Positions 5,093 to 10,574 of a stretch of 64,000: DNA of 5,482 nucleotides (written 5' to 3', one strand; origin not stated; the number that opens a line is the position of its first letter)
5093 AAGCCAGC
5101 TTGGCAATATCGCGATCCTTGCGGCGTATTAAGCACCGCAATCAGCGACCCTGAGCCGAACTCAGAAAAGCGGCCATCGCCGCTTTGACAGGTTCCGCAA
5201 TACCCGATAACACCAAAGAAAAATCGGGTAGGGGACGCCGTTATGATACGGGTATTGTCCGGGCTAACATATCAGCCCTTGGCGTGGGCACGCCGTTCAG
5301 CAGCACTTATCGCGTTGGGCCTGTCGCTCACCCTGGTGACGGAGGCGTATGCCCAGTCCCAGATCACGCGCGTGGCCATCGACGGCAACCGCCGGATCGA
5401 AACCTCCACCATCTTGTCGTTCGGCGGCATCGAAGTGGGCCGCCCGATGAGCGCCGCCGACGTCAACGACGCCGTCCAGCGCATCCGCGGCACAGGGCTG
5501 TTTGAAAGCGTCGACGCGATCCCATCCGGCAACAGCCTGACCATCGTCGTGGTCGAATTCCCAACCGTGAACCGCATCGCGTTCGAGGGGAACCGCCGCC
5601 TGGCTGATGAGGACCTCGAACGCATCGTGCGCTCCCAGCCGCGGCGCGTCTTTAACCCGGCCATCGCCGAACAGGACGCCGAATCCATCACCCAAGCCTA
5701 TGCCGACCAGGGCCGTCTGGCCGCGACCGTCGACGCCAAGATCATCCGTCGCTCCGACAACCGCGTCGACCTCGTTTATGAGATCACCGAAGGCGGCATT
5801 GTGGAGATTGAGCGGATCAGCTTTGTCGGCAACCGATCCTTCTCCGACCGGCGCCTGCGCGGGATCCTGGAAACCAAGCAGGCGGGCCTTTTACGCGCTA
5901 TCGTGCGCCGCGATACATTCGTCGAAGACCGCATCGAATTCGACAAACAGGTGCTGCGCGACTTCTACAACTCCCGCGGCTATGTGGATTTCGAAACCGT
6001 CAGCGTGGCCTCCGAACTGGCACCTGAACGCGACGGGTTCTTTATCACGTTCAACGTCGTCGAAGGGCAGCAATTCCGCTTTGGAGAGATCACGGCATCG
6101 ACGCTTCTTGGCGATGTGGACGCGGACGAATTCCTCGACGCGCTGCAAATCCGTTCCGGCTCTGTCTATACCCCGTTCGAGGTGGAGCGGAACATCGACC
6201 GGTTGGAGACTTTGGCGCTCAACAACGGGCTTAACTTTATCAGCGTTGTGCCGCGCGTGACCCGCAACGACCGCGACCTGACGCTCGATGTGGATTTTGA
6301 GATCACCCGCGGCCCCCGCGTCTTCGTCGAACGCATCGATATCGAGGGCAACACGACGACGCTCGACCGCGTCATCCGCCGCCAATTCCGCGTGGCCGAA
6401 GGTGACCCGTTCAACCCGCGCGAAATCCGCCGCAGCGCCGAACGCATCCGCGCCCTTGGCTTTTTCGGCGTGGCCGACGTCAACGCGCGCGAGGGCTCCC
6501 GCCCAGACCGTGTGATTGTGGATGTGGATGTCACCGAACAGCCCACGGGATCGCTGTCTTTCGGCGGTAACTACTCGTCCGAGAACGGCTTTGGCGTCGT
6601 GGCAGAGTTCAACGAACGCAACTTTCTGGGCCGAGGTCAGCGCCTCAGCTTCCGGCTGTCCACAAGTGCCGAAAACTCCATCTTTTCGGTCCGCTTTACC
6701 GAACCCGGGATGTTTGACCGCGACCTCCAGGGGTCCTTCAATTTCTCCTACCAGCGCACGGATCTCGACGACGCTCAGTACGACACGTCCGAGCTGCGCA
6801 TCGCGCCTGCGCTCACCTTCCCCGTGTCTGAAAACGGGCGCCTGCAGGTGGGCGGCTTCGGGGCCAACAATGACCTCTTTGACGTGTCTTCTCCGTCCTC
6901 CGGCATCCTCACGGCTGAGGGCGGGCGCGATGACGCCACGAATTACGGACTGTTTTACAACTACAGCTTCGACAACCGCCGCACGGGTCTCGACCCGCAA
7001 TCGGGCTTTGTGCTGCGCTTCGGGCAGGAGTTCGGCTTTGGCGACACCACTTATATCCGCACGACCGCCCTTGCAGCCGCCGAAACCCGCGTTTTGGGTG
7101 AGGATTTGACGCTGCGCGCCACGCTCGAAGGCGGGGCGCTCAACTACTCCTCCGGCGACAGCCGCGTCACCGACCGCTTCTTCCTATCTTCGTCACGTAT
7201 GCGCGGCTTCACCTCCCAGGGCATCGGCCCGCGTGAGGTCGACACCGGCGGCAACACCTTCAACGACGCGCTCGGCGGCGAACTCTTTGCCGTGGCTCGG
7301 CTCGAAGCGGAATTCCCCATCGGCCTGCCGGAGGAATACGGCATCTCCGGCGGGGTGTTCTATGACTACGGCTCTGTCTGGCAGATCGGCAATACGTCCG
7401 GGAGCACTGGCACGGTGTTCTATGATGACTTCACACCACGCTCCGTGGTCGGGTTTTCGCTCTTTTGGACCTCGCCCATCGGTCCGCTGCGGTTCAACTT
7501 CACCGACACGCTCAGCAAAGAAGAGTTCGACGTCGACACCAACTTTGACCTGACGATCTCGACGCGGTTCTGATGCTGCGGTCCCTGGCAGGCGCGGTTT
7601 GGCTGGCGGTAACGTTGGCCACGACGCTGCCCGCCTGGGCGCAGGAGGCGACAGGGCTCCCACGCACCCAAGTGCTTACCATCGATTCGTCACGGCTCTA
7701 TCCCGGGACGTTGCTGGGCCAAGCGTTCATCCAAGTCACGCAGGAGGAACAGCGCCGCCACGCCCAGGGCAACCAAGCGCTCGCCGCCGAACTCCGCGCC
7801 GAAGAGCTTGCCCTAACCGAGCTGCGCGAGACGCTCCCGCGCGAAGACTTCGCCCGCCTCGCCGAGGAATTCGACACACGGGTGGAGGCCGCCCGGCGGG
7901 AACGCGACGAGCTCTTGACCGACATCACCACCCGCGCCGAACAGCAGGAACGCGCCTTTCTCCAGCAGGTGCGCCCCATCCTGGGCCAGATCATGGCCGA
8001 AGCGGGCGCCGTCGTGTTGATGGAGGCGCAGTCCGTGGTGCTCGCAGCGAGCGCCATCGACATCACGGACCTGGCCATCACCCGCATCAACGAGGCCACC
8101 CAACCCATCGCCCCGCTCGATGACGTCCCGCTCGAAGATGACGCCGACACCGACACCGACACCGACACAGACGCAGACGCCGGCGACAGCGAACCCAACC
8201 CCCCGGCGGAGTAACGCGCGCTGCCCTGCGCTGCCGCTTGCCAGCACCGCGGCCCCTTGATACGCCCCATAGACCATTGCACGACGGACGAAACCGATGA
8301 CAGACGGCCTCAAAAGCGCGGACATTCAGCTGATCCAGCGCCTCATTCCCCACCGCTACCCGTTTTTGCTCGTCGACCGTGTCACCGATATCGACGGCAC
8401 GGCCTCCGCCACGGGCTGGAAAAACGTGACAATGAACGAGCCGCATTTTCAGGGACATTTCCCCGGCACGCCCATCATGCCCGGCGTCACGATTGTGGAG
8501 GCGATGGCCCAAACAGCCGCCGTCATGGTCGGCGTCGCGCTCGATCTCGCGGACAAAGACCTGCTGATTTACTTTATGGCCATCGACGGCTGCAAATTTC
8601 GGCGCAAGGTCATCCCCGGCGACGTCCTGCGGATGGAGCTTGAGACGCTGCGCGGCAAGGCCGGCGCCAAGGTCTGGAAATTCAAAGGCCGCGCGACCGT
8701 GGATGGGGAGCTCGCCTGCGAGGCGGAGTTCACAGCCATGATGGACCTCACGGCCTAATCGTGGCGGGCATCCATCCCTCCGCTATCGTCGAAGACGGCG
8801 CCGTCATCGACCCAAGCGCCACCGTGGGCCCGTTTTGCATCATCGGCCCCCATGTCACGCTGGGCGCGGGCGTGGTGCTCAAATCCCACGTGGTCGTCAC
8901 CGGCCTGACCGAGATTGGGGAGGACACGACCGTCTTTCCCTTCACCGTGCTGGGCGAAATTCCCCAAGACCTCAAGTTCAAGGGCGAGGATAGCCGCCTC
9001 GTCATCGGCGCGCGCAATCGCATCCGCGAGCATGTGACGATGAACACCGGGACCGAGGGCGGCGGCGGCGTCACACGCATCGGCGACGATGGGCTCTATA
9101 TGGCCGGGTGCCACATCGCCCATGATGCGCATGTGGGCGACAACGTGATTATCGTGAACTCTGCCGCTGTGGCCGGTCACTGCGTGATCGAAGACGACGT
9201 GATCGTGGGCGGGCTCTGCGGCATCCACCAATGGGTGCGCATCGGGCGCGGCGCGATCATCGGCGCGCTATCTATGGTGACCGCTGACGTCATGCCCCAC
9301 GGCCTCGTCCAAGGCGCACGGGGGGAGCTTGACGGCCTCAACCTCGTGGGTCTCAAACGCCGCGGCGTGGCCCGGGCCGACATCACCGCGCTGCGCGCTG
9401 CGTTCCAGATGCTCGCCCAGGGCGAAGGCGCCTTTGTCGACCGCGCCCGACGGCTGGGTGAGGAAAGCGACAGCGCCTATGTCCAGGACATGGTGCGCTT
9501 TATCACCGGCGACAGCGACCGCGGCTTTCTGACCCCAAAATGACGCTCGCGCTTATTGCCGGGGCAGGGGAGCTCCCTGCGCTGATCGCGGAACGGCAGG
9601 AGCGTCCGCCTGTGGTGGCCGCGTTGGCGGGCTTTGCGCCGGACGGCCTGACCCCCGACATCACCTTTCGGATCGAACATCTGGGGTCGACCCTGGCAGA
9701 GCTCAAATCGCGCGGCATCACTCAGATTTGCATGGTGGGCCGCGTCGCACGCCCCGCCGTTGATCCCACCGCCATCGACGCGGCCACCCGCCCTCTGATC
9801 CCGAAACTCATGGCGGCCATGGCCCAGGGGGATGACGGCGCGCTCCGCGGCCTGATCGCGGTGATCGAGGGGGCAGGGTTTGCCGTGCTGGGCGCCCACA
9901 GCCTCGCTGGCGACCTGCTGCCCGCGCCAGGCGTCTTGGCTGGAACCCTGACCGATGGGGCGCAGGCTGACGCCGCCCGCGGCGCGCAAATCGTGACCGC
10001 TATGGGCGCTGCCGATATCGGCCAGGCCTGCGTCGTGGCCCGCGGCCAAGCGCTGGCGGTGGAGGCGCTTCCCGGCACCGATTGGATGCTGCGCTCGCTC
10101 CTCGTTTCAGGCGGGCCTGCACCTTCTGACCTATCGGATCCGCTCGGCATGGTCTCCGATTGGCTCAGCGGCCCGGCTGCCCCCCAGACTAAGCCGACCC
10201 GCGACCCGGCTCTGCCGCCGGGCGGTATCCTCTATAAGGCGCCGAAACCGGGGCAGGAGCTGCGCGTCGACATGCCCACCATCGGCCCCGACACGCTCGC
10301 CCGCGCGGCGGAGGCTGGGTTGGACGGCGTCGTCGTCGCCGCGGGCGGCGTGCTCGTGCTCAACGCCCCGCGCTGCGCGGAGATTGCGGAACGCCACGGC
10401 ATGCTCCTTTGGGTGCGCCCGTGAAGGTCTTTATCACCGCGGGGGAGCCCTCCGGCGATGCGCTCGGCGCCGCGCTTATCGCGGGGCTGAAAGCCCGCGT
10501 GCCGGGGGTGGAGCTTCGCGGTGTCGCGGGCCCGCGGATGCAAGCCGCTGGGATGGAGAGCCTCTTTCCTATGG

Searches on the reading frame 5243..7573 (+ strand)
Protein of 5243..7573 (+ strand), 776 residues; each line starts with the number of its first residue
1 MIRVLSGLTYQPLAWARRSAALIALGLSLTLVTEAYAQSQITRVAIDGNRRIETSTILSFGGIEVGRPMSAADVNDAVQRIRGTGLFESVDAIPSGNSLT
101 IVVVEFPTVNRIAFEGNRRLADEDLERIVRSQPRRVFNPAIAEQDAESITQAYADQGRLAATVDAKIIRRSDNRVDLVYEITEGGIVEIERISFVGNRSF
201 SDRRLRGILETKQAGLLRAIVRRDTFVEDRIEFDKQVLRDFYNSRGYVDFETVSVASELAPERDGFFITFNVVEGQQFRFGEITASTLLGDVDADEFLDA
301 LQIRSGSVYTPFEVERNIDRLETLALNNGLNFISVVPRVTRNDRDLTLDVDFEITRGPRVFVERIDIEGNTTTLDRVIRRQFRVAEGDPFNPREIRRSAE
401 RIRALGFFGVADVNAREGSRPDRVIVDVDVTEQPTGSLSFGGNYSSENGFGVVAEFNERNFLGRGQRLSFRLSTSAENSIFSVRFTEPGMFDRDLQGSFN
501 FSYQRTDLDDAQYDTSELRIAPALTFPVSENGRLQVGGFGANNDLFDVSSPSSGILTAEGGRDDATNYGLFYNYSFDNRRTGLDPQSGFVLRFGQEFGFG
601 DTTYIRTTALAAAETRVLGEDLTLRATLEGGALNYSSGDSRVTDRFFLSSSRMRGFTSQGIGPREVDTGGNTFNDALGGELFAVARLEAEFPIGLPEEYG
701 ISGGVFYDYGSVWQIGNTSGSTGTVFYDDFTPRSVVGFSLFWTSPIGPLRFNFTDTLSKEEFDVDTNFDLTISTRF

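Call 68: search_protein_families(library=pfam, proteins=[window:5243-7573:+], max_evalue=0.00001)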
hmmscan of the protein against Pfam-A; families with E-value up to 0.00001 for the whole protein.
window:5243-7573:+ (776 aa): 3 families
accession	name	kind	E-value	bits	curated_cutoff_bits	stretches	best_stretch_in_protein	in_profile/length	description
PF07244.20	POTRA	-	1.6e-58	195.8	21.3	3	107-184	1-79/79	Surface antigen variable number repeat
PF01103.29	Omp85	-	5.2e-48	164.7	24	1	460-776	1-325/325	Omp85 superfamily domain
PF08479.16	POTRA_2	-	3.8e-06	27.1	24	0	108-164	2-58/76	POTRA domain, ShlB-type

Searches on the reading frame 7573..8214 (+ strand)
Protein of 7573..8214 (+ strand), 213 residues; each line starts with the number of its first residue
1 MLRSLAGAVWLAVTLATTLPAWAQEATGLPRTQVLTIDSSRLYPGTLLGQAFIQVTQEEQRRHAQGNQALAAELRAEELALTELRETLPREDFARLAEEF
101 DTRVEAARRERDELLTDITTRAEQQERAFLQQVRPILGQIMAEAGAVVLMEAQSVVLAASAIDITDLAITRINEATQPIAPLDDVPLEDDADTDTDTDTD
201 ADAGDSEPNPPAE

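Call 68: search_protein_families(library=pfam, proteins=[window:7573-8214:+], max_evalue=0.00001)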
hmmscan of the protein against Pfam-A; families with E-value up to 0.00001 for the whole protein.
window:7573-8214:+ (213 aa): 1 family
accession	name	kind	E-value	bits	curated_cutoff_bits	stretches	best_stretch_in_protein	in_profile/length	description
PF03938.19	OmpH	-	8.7e-09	36.1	32.4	1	56-171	17-140/141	Outer membrane protein (OmpH-like)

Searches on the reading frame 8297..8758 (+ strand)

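Call 68: search_protein_families(library=pfam, proteins=[window:8297-8758:+], max_evalue=0.00001)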
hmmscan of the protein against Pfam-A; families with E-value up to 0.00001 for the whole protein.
window:8297-8758:+ (153 aa): 1 family
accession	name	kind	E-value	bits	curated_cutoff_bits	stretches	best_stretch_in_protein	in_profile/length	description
PF07977.19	FabA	-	1.1e-32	113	23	1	17-144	1-138/138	FabA-like domain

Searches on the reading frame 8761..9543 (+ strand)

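Call 68: search_protein_families(library=pfam, proteins=[window:8761-9543:+], max_evalue=0.00001)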
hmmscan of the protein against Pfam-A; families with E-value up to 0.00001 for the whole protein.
window:8761-9543:+ (260 aa): 4 families
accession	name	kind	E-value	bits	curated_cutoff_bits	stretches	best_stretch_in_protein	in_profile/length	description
PF00132.30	Hexapep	-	1.5e-22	78.7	27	2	8-41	2-35/36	Bacterial transferase hexapeptide (six repeats)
PF13720.11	Acetyltransf_11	-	5.4e-17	62.4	24.5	1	176-256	1-81/82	Udp N-acetylglucosamine O-acyltransferase; Domain 2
PF25087.1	GMPPB_C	-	4.2e-10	39.7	39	1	14-129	5-104/110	GMPPB C-terminal domain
PF25084.1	LbH_EIF2B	-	5.8e-07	29.9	54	0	79-165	21-103/105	EIF2B subunit epsilon LbH domain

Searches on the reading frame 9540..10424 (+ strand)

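Call 68: search_protein_families(library=pfam, proteins=[window:9540-10424:+], max_evalue=0.00001)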
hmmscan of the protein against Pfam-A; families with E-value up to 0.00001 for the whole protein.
window:9540-10424:+ (294 aa): 2 families
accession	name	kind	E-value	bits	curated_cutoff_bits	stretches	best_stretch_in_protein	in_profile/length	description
PF06230.17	LpxI_C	-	1.1e-32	113.1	25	2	227-291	67-131/131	LpxI C-terminal domain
PF17930.7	LpxI_N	-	3e-25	89.1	25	1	3-126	2-129/129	LpxI N-terminal domain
